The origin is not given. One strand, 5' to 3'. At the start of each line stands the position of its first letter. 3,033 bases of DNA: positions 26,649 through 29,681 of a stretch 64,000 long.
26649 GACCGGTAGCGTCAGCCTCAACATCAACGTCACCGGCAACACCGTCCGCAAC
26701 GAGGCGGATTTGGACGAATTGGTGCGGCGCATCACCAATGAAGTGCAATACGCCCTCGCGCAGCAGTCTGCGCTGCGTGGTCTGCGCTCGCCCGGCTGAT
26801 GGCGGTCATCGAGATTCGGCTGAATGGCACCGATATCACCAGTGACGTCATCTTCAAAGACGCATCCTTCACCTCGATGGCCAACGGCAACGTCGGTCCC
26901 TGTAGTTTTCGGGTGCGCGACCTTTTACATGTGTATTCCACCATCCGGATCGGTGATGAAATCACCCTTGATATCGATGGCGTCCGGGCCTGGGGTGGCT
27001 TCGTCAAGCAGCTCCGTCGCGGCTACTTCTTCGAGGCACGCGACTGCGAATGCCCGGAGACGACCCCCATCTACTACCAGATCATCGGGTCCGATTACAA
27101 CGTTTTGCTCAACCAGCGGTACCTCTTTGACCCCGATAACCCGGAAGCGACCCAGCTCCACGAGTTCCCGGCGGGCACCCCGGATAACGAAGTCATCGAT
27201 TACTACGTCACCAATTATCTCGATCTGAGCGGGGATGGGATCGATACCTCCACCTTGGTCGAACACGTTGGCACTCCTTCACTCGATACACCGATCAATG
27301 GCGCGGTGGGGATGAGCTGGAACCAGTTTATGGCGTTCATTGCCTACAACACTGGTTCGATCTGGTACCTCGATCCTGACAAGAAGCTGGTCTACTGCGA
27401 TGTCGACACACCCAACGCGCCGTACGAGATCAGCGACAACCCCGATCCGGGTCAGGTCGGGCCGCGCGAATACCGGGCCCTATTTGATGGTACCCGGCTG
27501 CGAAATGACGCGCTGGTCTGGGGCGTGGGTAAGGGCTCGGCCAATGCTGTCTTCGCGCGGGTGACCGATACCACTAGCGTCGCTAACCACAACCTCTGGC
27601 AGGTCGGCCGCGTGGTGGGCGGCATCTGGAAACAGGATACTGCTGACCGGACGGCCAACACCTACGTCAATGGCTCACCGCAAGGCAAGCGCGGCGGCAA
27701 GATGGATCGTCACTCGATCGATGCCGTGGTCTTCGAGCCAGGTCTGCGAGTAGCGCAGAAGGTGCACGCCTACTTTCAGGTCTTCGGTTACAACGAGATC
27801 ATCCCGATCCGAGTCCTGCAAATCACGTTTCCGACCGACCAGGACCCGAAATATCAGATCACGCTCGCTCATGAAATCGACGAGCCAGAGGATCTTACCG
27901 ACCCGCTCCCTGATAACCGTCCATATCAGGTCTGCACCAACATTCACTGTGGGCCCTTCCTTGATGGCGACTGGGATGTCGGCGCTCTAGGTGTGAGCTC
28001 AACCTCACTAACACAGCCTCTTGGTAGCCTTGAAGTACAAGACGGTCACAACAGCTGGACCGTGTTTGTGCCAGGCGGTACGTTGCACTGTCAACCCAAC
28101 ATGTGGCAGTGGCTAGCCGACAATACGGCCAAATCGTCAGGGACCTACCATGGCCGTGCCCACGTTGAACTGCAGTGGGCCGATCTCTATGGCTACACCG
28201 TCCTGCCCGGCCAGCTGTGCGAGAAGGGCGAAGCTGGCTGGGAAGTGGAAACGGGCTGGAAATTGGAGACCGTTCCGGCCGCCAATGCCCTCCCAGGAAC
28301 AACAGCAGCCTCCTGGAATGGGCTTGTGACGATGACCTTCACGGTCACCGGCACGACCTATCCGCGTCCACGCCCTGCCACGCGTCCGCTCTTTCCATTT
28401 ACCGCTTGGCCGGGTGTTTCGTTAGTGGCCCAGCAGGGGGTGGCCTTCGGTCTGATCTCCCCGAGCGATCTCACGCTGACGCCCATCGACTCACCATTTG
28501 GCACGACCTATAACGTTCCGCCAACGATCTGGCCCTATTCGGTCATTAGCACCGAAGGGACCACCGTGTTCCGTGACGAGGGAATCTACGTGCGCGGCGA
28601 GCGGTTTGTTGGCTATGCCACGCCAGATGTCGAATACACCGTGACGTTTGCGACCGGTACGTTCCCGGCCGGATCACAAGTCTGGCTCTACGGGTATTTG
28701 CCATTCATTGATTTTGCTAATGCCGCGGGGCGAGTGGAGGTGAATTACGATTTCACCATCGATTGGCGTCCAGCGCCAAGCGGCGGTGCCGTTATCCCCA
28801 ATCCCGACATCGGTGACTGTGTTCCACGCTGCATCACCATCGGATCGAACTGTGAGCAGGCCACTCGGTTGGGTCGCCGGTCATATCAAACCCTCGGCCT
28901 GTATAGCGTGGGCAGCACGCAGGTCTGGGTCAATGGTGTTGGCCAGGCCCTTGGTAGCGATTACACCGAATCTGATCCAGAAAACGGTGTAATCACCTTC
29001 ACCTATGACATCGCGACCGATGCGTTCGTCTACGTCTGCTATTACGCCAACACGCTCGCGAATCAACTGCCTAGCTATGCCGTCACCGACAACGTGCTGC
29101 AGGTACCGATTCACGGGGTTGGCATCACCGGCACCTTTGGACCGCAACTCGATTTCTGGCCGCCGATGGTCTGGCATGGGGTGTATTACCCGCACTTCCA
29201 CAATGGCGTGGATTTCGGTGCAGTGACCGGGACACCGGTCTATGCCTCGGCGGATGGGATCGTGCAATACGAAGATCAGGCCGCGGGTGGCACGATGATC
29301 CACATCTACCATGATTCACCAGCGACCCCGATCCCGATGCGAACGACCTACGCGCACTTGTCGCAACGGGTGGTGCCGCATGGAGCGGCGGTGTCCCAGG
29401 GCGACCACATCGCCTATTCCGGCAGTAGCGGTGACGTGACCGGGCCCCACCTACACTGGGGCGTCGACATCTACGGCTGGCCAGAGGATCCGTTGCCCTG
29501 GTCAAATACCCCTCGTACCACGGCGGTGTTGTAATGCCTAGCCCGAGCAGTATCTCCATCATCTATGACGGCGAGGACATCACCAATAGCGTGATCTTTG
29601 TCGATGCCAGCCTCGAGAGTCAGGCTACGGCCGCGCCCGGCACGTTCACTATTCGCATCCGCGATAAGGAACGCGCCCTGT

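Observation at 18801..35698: The same 14-aa repeat unit is shared as a module or C-terminal tag by at least four different structural ORFs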

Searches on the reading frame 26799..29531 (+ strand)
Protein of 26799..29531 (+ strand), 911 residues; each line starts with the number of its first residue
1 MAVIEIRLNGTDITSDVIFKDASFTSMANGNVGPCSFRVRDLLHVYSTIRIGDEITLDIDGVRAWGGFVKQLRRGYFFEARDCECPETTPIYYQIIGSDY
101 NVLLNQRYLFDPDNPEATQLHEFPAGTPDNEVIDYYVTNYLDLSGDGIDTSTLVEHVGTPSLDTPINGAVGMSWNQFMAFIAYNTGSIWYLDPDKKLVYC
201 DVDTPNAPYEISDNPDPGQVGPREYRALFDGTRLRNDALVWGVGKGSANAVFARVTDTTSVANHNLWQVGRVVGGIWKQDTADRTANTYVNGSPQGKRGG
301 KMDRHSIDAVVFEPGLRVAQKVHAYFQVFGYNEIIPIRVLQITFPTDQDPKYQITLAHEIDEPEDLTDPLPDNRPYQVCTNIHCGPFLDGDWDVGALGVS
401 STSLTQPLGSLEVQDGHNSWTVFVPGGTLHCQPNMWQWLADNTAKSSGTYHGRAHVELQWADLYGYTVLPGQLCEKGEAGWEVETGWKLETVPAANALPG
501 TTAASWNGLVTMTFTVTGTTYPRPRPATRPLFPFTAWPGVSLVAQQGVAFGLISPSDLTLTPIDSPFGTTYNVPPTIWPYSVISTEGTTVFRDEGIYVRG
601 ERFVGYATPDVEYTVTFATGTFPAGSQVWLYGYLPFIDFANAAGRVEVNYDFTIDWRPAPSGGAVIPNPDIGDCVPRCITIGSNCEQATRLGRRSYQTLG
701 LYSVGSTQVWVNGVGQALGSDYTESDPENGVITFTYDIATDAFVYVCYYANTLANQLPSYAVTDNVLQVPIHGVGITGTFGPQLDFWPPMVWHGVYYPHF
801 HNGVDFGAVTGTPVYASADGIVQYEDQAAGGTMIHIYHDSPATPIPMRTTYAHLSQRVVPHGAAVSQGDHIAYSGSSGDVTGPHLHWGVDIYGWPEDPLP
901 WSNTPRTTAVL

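Call 5: search_protein_families(library=pfam, proteins=[window:26799-29531:+], max_evalue=0.01)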
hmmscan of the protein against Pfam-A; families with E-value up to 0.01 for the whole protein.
window:26799-29531:+ (911 aa): 1 family
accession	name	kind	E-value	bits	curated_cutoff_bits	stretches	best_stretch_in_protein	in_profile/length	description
PF01551.29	Peptidase_M23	-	7.2e-22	77.8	28.7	1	800-898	2-96/96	Peptidase family M23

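Call 9: search_protein_families(library=phrogs, proteins=[window:26799-29531:+], max_evalue=0.001)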
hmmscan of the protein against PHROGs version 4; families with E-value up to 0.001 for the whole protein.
window:26799-29531:+ (911 aa): 18 families
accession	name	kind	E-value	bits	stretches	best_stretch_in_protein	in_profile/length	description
phrog_7767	-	other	3.6e-17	63.7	1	798-904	18-121/194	metallo-endopeptidase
phrog_6700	-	lysis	5.5e-17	61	1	796-898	2621-2720/2898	endolysin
phrog_10030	-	tail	8e-16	57.5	1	797-888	1910-2004/2105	tail length tape measure protein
phrog_16615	-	other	6e-14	52.7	1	800-900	418-515/529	peptidase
phrog_880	-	lysis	3.4e-13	50.8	1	799-901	27-135/435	endolysin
phrog_14988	-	other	1.8e-12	48.5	1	797-891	29-128/272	peptidase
phrog_1067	-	head and packaging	8.1e-12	45.4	1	797-895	758-850/991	minor head protein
phrog_4070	-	tail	3.3e-11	43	1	800-889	624-709/989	tail length tape measure protein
phrog_3578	-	lysis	6.1e-11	43.3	1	764-897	204-342/405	endolysin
phrog_167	-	tail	2.9e-10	39.5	1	794-884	1210-1290/1555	tail length tape measure protein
phrog_3084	-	lysis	3e-10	40.7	1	800-889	23-116/468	endolysin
phrog_28672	-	other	4e-09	36.6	1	794-888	281-372/397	metallo-endopeptidase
phrog_28089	-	lysis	3.5e-07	29.4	1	798-894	587-685/1141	endolysin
phrog_37190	-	other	3.6e-06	27.6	1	800-889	140-225/244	peptidase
phrog_21656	-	other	3.7e-06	26.2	1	799-901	635-742/1022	peptidase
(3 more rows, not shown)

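Call 13: find_related_loci(query=window:26799-29531:+, collection=viral_contigs, flank=10000)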
Query window:26799-29531:+ (911 aa) in viral_contigs; peptide patterns used: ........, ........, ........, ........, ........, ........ (x = any residue, [..] = any of these).
2 stretches matched a pattern, but none encodes a relative of the query by tblastn (E <= 1e-3).

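Call 45: search_protein_families(library=ncbifam, proteins=[window:26799-29531:+], max_evalue=0.01)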
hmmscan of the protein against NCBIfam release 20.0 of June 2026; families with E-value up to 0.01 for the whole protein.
window:26799-29531:+ (911 aa): 11 families
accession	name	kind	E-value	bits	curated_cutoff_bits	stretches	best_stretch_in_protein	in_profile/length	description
NF052530.1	Heli_ShapePgp3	exception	4.5e-18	65.3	300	1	800-899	166-261/270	peptidoglycan metallopeptidase Pgp3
NF053825.1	PdgNdpepShyA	equivalog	1e-16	60.7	700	1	801-899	296-390/425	peptidoglycan DD-endopeptidase ShyA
NF053824.1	PdgNdpepShyC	equivalog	8e-15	54.6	700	1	800-893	295-384/429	peptidoglycan DD-endopeptidase ShyC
NF008652.0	PRK11649.1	equivalog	1.8e-14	53.3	341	1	801-899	313-407/439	murein DD-endopeptidase MepM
NF052336.1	PdgHdaseHSB100310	equivalog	4.6e-13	49.2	500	1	799-893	55-145/316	peptidoglycan hydrolase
NF052529.1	PG_M23_Pgp6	exception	8.9e-10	37.8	600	1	800-902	334-432/452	peptidoglycan metallopeptidase Pgp6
NF041208.1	celldiv_DipM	equivalog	2.7e-07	30.2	740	1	801-890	319-405/419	cell division endopeptidase DipM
NF050804.1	CellDivDipMCaul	equivalog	6.2e-07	28.6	900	1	802-889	529-613/634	cell division endopeptidase DipM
NF040883.1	amid_act_ActS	equivalog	2.2e-06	27.1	375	1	802-887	137-218/242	amidase activator ActS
NF053738.1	S2SprSpoIIQBc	equivalog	0.00015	21.5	250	1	802-903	123-224/232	stage II sporulation protein SpoIIQ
NF004799.0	PRK06148.1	subfamily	0.0017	16.4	1128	1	800-888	440-536/1015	hypothetical protein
